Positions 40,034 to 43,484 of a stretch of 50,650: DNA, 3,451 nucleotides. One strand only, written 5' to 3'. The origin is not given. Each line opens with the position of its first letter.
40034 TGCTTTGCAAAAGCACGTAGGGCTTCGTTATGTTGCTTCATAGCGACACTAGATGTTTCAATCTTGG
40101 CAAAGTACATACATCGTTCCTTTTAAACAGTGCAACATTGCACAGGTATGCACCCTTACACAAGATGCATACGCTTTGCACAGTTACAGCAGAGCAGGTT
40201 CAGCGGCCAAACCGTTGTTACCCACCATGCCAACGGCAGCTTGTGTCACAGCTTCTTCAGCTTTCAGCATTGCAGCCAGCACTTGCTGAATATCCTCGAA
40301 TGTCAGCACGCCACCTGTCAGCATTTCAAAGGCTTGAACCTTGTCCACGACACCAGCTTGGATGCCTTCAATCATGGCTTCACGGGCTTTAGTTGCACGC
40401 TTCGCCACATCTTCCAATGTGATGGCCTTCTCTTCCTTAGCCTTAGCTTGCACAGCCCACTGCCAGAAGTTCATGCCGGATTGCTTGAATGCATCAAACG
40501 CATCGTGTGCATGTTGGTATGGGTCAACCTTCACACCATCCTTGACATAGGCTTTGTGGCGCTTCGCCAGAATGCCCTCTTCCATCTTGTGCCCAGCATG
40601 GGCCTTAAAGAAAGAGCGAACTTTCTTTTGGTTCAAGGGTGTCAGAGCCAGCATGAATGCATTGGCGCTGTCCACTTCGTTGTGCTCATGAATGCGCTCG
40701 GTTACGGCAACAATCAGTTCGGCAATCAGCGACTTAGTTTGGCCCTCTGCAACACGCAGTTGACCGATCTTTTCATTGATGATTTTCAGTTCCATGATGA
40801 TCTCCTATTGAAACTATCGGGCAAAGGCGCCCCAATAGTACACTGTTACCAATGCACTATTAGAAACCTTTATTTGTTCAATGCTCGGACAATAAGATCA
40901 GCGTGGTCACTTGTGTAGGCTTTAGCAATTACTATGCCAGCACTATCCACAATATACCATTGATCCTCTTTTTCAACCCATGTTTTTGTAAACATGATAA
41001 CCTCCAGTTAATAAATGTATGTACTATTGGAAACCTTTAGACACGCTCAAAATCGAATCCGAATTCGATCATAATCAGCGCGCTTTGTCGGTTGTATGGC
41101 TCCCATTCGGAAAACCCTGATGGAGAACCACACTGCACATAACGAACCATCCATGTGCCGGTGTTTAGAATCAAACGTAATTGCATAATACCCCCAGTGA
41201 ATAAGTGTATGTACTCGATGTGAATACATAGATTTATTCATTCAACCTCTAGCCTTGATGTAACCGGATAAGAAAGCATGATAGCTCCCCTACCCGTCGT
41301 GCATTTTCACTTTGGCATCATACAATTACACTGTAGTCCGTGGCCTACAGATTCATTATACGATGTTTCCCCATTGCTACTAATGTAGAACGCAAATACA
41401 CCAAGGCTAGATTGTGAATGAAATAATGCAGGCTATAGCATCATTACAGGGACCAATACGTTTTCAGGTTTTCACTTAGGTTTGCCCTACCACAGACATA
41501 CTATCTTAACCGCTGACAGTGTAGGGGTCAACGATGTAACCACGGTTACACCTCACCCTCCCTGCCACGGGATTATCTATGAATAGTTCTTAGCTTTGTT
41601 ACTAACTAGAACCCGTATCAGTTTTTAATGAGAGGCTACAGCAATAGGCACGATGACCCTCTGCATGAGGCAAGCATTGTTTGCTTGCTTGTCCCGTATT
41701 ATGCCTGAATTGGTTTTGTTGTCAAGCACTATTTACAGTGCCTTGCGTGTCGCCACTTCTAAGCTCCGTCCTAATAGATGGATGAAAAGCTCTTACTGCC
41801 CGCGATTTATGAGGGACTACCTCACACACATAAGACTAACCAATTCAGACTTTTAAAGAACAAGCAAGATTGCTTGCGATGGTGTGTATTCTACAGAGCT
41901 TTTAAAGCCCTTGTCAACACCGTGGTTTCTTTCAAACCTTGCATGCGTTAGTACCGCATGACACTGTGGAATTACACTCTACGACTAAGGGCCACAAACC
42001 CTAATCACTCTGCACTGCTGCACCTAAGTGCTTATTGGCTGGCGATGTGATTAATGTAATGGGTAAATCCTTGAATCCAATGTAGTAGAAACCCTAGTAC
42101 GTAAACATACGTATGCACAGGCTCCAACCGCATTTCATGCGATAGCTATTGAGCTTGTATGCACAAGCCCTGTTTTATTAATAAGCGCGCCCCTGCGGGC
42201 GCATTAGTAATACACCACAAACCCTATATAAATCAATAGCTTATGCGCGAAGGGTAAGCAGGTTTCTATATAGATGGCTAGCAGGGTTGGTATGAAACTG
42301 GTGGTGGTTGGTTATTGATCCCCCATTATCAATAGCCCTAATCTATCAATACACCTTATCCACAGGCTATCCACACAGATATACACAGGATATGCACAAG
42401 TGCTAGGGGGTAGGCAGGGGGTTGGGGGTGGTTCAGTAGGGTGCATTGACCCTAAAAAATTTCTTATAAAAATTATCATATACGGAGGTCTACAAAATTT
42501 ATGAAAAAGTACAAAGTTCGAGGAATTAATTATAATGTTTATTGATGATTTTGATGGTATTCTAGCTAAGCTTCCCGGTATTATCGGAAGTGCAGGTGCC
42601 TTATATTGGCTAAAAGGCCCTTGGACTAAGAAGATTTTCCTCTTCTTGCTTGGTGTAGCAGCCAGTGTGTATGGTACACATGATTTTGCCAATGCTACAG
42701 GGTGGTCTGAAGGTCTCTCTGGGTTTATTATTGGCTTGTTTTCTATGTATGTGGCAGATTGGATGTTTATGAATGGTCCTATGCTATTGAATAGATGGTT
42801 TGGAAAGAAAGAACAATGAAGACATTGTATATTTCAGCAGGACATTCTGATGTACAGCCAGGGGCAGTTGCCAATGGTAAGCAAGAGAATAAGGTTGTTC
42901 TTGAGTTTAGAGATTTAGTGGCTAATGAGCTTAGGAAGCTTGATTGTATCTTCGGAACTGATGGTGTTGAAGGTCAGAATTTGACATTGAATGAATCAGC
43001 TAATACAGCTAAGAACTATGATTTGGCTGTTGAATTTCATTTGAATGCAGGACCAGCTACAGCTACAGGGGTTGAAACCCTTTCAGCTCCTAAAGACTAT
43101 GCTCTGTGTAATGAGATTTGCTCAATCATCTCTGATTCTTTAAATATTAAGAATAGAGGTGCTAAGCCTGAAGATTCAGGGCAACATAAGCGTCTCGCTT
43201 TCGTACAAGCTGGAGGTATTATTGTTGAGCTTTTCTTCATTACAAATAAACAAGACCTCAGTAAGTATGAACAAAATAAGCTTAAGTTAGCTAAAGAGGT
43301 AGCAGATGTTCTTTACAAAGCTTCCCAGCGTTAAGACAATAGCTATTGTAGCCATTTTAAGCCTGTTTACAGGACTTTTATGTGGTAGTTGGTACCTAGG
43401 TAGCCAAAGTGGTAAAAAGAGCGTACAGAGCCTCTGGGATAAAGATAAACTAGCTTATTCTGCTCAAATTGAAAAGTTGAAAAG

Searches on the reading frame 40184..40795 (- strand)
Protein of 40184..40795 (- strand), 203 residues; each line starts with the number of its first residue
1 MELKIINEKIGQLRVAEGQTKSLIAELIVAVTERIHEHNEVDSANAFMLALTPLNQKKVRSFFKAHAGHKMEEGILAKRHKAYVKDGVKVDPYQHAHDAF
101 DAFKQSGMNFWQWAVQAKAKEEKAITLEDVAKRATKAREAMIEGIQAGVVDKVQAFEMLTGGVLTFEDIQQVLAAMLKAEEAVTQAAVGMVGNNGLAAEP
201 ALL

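Call 48: search_protein_families(library=phrogs, proteins=[window:40184-40795:-], max_evalue=0.01)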
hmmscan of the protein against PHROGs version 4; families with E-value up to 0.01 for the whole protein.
window:40184-40795:- (203 aa): 0 families

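Call 49: search_protein_families(library=pfam, proteins=[window:40184-40795:-], max_evalue=0.1)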
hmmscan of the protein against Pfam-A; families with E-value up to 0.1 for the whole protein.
window:40184-40795:- (203 aa): 2 families
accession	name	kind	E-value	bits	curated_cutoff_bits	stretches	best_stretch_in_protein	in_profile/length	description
PF25804.1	SYNE3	-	0.067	14.2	30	0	109-159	5-55/83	Nesprin-3 domain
PF10368.14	YkyA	-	0.098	12.8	28.8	0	116-186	95-165/186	Putative cell-wall binding lipoprotein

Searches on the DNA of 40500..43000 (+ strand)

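Call 5: search_dna_similar(query=window:40900-42600:+, collection=phages, mode=distant, max_rows=30)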
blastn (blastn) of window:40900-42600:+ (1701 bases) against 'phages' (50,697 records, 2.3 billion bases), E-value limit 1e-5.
Records with a match: 8; places in all: 10; records where one place covers at least 80% of the query: 0.
Best place of each record, by identity: 80-90% 8.
By first word of the organism name: Pseudomonas 6; phage 2.
By host as written in the record: - 4; Pseudomonas aeruginosa 3; Pseudomonas aeruginosa IME180 1.
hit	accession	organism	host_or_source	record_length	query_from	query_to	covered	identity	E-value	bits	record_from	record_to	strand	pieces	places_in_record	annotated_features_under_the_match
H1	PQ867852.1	phage T4S1-k141_462158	Crassostrea hongkongensis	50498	339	1531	51%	81.9%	3e-168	842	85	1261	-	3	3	hypothetical protein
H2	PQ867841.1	phage T4S1-k141_502596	Crassostrea hongkongensis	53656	287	1196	44%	83.6%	3e-131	799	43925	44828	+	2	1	none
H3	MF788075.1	Pseudomonas phage IME180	Pseudomonas aeruginosa IME180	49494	1508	1575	4%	83.3%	1e-8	68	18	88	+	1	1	none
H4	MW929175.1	Pseudomonas phage K4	Pseudomonas aeruginosa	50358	1508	1575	4%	83.3%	1e-8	68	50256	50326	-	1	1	none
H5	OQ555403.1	Pseudomonas phage vB_PaeM_Ty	Pseudomonas aeruginosa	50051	1508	1575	4%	81.9%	5e-7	64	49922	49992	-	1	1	none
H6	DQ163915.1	Pseudomonas phage PA11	-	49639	1508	1565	3%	83.9%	7e-6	59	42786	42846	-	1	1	record has no annotation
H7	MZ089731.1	Pseudomonas phage PSA11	wastewater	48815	1508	1565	3%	83.9%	7e-6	59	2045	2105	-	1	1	none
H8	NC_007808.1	Pseudomonas phage PA11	Pseudomonas aeruginosa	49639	1508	1565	3%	83.9%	7e-6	59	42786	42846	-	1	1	none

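Call 9: get_annotated_region(hit=H3, flank=4000)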
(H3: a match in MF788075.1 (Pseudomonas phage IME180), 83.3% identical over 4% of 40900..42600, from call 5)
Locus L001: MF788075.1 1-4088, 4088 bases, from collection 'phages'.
description: Pseudomonas phage IME180, complete genome.
organism: Pseudomonas phage IME180 (NCBI taxid 2041348)
taxonomy: Viruses; Duplodnaviria; Heunggongvirae; Uroviricota; Caudoviricetes; Zobellviridae; Paundecimvirus
host: Pseudomonas aeruginosa IME180; source: -; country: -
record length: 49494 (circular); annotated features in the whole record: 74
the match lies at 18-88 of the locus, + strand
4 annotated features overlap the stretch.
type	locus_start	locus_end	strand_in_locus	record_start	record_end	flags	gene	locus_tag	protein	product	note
CDS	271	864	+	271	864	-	-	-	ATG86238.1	hypothetical protein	-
CDS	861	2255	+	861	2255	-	-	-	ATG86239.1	pectate lyase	-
CDS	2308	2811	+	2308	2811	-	-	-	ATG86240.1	hypothetical protein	-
CDS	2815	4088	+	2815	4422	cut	-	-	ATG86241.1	terminase large subunit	-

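Call 10: get_annotated_region(hit=H2, flank=3000)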
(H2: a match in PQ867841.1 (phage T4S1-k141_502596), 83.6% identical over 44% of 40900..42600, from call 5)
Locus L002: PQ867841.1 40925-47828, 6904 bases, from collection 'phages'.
description: Phage T4S1-k141_502596, complete genome.
organism: phage T4S1-k141_502596 (NCBI taxid 3405094)
taxonomy: Viruses; Duplodnaviria; Heunggongvirae; Uroviricota; Caudoviricetes; Zobellviridae
host: -; source: Crassostrea hongkongensis; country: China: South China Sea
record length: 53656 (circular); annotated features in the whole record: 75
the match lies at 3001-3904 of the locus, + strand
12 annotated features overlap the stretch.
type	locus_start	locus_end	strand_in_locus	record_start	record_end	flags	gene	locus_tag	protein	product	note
CDS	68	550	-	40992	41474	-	-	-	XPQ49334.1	hypothetical protein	ORF58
CDS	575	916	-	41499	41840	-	-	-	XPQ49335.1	hypothetical protein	ORF59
CDS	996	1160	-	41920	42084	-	-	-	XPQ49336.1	hypothetical protein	ORF60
CDS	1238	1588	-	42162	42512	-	-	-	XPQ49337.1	hypothetical protein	ORF61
CDS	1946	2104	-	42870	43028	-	-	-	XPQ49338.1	hypothetical protein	ORF62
CDS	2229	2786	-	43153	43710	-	-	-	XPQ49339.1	hypothetical protein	ORF63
CDS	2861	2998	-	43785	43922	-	-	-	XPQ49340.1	hypothetical protein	ORF64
CDS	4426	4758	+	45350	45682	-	-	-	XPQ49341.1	tail fiber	ORF65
CDS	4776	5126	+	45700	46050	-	-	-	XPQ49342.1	hypothetical protein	ORF66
CDS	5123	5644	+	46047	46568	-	-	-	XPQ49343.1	N-acetylmuramoyl-L-alanine amidase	ORF67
CDS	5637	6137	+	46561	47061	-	-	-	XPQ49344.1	Rz-like spanin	ORF68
CDS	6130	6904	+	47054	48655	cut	-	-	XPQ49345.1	tail protein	ORF69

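Call 11: search_rna_families(source=window, start=40500, end=43000, threshold=evalue, max_evalue=1)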
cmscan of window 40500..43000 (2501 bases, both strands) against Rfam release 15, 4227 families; matches with E-value up to 1: 0.
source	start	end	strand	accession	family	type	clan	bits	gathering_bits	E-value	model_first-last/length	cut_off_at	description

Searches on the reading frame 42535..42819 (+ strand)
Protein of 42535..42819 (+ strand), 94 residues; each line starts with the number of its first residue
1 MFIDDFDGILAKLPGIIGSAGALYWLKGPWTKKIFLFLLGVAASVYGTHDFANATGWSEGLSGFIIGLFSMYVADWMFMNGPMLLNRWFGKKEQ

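Call 48: search_protein_families(library=phrogs, proteins=[window:42535-42819:+], max_evalue=0.01)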
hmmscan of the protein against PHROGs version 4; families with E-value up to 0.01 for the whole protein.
window:42535-42819:+ (94 aa): 2 families
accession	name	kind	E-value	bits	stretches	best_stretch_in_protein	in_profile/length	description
phrog_2359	-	lysis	0.00016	22.5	1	7-75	11-85/110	holin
phrog_13918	-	unknown function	0.0013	19.8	1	13-78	14-90/108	-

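Call 49: search_protein_families(library=pfam, proteins=[window:42535-42819:+], max_evalue=0.1)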
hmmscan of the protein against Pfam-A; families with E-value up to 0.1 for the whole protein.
window:42535-42819:+ (94 aa): 0 families

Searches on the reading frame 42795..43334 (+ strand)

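Call 99: search_protein_families(library=pfam, proteins=[window:42795-43334:+], max_evalue=0.001)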
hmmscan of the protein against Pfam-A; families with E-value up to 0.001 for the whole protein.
window:42795-43334:+ (179 aa): 1 family
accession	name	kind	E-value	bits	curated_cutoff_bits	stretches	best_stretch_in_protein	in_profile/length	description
PF01520.23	Amidase_3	-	2e-19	70.7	27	1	12-172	2-171/174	N-acetylmuramoyl-L-alanine amidase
